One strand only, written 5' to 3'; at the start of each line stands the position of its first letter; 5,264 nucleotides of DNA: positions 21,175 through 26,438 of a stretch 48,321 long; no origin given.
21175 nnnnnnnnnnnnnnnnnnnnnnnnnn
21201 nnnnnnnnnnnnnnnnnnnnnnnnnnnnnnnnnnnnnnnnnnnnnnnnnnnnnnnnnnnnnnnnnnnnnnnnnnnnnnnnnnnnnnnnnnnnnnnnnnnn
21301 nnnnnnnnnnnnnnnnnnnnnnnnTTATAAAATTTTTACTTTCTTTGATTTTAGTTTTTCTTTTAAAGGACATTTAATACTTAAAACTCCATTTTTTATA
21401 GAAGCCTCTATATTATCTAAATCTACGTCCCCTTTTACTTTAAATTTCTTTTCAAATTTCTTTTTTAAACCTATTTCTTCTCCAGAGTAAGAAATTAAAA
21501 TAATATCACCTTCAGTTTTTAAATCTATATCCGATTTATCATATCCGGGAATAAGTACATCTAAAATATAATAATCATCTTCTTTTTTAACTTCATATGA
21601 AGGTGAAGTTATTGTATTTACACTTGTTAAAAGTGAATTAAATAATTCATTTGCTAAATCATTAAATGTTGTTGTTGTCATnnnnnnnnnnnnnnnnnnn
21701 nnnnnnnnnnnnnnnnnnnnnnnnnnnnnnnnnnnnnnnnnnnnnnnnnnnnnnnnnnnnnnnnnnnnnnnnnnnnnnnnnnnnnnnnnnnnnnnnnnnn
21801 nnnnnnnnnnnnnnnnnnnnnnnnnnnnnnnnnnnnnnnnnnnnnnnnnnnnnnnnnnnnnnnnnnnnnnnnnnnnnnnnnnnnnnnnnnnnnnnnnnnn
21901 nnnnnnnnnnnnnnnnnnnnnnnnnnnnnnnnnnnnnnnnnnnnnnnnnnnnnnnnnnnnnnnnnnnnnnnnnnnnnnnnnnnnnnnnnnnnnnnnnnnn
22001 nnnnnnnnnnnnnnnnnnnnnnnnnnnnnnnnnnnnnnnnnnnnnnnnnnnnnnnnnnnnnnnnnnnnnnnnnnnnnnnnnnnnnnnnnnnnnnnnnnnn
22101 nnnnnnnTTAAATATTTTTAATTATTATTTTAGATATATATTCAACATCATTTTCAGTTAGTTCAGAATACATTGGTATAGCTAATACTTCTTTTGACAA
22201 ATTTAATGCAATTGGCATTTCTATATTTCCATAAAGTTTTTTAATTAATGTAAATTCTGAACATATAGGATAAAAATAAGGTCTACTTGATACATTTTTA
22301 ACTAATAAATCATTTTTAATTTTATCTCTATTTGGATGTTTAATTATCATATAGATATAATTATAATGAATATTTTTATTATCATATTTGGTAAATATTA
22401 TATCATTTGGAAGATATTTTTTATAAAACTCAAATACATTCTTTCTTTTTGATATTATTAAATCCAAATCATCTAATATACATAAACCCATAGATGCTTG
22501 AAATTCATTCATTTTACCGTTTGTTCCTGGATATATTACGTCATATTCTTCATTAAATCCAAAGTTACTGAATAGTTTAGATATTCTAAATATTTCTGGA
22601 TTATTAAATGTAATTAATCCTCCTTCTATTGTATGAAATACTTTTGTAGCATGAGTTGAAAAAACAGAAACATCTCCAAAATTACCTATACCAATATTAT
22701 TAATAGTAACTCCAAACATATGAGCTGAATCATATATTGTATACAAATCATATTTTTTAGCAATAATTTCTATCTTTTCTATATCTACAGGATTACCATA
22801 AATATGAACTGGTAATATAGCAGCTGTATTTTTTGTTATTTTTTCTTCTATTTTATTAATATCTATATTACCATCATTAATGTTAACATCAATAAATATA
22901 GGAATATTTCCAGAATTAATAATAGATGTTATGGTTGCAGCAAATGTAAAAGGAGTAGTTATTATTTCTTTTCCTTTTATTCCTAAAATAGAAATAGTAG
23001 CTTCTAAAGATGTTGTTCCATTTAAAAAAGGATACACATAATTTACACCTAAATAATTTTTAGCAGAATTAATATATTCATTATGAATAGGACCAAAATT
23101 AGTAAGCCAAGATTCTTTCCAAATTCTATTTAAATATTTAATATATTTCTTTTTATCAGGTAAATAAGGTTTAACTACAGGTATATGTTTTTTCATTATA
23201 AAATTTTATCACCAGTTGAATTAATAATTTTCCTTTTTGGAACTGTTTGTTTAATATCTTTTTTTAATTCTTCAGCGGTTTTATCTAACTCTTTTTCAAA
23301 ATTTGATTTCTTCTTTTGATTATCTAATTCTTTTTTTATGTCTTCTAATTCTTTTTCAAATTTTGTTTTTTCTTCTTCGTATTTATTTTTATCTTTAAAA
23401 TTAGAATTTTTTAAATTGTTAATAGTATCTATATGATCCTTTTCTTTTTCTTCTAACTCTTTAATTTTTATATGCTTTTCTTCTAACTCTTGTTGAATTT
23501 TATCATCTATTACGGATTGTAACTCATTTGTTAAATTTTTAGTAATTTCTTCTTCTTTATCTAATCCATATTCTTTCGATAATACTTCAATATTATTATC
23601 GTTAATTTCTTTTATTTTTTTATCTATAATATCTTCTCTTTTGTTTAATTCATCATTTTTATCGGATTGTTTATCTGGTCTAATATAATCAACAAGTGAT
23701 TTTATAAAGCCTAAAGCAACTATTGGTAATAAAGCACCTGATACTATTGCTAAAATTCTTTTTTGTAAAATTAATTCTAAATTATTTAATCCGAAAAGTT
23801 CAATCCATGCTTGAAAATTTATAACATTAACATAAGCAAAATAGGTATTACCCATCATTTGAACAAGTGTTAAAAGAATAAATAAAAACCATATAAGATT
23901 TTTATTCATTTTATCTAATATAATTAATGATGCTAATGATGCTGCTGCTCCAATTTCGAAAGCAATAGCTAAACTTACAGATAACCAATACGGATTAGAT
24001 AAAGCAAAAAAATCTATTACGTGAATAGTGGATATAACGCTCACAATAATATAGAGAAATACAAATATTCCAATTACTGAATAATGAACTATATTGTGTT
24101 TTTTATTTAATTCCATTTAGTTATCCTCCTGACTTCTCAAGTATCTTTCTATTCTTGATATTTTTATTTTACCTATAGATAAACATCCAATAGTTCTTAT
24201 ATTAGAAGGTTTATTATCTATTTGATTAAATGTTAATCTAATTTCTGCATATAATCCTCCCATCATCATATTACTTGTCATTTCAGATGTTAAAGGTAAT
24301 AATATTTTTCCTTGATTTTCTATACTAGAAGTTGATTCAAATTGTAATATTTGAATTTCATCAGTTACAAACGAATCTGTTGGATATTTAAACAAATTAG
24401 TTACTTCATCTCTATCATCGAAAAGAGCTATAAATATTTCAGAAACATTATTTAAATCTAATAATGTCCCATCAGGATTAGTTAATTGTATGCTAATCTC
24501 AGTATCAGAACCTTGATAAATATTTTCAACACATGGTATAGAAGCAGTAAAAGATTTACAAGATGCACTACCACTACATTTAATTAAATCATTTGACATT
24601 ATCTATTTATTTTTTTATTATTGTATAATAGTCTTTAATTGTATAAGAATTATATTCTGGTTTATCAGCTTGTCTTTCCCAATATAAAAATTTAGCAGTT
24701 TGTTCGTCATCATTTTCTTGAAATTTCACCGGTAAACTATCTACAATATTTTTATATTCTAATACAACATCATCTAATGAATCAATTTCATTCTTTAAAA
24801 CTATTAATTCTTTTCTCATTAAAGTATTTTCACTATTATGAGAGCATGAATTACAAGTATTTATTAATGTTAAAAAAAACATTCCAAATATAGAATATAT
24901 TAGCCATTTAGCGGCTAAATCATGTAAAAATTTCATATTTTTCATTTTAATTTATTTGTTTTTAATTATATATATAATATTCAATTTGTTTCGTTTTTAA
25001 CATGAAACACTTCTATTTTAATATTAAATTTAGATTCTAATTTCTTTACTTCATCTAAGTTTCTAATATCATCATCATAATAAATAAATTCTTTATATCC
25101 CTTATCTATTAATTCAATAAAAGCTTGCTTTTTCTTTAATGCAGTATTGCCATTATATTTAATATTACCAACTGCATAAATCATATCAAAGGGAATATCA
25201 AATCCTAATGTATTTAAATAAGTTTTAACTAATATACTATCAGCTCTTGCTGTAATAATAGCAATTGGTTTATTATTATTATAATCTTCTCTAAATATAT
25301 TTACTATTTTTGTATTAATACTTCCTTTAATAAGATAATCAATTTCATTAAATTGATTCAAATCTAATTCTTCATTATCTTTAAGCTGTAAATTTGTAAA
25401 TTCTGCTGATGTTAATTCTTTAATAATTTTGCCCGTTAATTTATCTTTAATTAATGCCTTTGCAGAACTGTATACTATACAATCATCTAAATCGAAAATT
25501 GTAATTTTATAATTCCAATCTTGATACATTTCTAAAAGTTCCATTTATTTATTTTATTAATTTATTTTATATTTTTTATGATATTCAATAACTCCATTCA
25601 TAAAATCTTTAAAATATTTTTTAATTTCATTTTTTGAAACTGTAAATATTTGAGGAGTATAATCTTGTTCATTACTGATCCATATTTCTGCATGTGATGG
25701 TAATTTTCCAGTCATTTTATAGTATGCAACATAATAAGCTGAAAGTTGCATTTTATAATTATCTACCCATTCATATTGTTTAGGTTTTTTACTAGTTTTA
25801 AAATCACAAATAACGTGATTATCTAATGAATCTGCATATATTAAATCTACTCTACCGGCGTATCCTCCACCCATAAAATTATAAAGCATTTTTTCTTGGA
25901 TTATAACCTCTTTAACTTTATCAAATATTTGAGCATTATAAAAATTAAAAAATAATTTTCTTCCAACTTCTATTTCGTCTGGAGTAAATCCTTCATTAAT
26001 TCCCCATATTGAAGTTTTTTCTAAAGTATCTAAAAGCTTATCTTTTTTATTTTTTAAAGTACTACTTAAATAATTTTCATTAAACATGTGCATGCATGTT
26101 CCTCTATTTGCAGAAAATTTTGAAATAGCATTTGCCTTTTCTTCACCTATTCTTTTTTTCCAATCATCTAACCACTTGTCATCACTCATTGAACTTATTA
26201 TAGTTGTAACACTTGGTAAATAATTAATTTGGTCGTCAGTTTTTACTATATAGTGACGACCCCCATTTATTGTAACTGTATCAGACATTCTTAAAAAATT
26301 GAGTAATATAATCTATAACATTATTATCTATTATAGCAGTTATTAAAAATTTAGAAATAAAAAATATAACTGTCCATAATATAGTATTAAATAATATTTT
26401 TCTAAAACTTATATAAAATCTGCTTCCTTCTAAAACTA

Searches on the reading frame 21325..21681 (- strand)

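Call 22: search_protein_families(library=pfam, proteins=[window:21325-21681:-], max_evalue=0.01)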
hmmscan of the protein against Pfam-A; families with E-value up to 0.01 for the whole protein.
window:21325-21681:- (118 aa): 2 families
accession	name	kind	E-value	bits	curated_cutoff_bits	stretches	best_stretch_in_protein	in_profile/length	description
PF00011.27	HSP20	-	5.9e-11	42.8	20.8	1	31-116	2-97/102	Hsp20/alpha crystallin family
PF17886.7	ArsA_HSP20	-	0.00079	19.4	22.5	1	35-65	1-31/63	HSP20-like domain found in ArsA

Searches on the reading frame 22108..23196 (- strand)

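Call 22: search_protein_families(library=pfam, proteins=[window:22108-23196:-], max_evalue=0.01)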
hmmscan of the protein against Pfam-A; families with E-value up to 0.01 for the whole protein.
window:22108-23196:- (362 aa): 5 families
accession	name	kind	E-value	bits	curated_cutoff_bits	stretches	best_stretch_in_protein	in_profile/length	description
PF01041.23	DegT_DnrJ_EryC1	-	3.7e-83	280.2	19.8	1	15-357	4-358/360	DegT/DnrJ/EryC1/StrS aminotransferase family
PF00464.25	SHMT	-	5.9e-05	22.3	27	1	102-199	147-246/399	Serine hydroxymethyltransferase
PF01053.26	Cys_Met_Meta_PP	-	7e-05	22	27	1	57-185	73-198/381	Cys/Met metabolism PLP-dependent enzyme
PF00155.27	Aminotran_1_2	-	0.00064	19.4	19.7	1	57-163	71-192/361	Aminotransferase class I and II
PF00266.25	Aminotran_5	-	0.0041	16.6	21.5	1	59-163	68-182/371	Aminotransferase class-V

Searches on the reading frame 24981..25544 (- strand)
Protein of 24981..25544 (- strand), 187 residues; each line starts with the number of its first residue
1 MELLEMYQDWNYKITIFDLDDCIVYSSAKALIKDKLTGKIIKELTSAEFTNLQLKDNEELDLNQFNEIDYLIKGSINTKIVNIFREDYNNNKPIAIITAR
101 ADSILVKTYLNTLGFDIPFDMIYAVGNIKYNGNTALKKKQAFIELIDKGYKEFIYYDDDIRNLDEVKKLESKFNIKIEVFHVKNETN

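Call 22: search_protein_families(library=pfam, proteins=[window:24981-25544:-], max_evalue=0.01)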
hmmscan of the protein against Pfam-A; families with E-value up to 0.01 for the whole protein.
window:24981-25544:- (187 aa): 1 family
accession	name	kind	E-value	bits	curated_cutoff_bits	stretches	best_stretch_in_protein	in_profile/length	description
PF12689.13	Acid_PPase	-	0.0095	16.2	27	0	13-173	4-147/169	Acid Phosphatase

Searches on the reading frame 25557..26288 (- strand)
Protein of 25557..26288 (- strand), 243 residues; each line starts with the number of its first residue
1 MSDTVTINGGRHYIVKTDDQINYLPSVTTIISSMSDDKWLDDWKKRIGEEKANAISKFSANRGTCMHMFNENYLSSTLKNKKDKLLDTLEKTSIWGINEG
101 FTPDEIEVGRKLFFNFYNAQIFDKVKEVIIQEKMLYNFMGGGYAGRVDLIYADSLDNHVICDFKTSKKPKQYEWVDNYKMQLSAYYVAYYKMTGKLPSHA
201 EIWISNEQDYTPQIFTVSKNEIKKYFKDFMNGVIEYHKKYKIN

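Call 22: search_protein_families(library=pfam, proteins=[window:25557-26288:-], max_evalue=0.01)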
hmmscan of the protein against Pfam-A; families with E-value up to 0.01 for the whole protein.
window:25557-26288:- (243 aa): 2 families
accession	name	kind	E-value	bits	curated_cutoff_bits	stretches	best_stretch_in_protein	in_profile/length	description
PF12705.13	PDDEXK_1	-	1.2e-06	29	22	1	116-205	99-189/247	PD-(D/E)XK nuclease superfamily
PF10926.14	DUF2800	-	0.00098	18.8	21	1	49-225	23-198/368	Protein of unknown function (DUF2800)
